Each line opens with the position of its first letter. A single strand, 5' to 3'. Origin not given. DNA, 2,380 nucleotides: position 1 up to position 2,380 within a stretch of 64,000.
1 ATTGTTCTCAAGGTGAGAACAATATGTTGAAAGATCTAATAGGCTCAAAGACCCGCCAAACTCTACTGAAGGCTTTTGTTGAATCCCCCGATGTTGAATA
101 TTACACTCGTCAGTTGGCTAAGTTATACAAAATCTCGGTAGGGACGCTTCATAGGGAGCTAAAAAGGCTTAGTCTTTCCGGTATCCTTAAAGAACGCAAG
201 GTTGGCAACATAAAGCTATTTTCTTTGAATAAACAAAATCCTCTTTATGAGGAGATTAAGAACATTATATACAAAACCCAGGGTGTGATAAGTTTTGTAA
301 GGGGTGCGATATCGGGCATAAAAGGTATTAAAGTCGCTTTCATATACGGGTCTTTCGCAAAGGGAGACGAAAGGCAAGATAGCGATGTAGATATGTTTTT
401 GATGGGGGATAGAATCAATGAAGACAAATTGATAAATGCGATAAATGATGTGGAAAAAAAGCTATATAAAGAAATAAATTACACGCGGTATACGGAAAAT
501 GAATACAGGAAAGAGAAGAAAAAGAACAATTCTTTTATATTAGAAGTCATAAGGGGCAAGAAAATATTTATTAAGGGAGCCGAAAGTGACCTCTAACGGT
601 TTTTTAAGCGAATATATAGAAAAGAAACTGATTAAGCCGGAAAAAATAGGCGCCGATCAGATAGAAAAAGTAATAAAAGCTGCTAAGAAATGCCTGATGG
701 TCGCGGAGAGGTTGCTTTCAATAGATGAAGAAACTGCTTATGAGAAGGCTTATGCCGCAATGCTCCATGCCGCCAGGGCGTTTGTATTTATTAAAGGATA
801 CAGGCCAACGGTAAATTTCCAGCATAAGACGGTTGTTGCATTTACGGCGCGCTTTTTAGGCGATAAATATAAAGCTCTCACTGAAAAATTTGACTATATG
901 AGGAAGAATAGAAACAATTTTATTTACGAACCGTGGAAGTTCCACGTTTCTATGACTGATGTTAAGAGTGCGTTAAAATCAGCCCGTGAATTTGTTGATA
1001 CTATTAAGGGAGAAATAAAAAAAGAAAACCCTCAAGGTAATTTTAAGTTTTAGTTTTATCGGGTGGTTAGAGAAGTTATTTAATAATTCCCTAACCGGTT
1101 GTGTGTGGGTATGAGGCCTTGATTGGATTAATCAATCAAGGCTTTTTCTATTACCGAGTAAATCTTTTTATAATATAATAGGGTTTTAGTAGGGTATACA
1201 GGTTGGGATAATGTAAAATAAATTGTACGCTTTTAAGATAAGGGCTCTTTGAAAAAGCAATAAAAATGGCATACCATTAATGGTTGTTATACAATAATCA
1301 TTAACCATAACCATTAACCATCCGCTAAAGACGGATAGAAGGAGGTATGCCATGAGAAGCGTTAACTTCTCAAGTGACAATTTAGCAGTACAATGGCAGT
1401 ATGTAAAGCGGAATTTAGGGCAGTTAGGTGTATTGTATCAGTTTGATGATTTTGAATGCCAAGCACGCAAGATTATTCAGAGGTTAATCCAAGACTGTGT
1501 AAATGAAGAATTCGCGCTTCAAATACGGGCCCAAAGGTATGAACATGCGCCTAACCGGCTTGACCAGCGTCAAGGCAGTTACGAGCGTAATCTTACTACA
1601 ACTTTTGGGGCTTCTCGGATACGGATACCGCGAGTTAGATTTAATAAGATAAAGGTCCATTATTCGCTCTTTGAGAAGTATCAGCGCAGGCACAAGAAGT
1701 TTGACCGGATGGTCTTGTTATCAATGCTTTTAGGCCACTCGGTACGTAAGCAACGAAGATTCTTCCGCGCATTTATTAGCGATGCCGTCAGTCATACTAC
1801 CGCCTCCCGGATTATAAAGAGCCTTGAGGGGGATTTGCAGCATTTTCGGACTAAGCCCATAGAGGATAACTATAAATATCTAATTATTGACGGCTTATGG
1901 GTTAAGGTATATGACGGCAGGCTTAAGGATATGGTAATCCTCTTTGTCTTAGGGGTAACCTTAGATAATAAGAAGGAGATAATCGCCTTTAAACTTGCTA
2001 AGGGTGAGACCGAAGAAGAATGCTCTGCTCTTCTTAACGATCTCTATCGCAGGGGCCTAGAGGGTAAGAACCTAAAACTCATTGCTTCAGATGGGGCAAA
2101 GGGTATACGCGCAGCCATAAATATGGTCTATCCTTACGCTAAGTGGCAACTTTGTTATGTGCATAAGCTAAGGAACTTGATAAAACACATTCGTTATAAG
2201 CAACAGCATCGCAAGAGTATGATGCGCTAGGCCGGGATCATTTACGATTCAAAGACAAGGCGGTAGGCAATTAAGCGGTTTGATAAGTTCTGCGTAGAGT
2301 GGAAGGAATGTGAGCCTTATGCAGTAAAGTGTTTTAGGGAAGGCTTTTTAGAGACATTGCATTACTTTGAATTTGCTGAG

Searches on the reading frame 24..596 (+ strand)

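Call 4: search_protein_families(library=pfam, proteins=[window:24-596:+], max_evalue=0.01)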
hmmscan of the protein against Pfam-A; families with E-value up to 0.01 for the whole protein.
window:24-596:+ (190 aa): 3 families
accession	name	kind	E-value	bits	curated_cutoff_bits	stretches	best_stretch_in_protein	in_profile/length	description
PF18765.7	Polbeta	-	5.3e-09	36.6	26.9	1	101-158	12-71/93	Polymerase beta, Nucleotidyltransferase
PF01909.29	NTP_transf_2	-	5.7e-06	27.1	21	1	102-159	14-73/93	Nucleotidyltransferase domain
PF22600.2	MTPAP-like_central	-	0.0059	17.1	27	1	102-152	40-71/139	Poly(A) RNA polymerase, mitochondrial-like, central palm domain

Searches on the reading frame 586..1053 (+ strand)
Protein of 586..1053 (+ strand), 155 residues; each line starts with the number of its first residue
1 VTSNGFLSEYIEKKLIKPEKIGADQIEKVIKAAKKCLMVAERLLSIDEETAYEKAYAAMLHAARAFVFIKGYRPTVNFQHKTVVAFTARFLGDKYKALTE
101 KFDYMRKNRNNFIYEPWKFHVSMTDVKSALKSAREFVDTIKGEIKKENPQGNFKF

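Call 4: search_protein_families(library=pfam, proteins=[window:586-1053:+], max_evalue=0.01)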
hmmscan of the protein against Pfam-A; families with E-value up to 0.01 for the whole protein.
window:586-1053:+ (155 aa): 1 family
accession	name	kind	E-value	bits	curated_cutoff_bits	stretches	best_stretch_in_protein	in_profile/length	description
PF05168.19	HEPN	-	1.5e-07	32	22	1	27-141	2-115/117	HEPN domain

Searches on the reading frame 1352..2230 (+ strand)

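Call 4: search_protein_families(library=pfam, proteins=[window:1352-2230:+], max_evalue=0.01)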
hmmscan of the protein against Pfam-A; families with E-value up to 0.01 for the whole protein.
window:1352-2230:+ (292 aa): 2 families
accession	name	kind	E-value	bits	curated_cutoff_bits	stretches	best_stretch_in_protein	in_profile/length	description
PF00872.24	Transposase_mut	-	2.3e-54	185.2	21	1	38-286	26-271/379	Transposase, Mutator family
PF10551.15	MULE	-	2e-07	31.8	27.6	1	193-273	14-97/99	MULE transposase domain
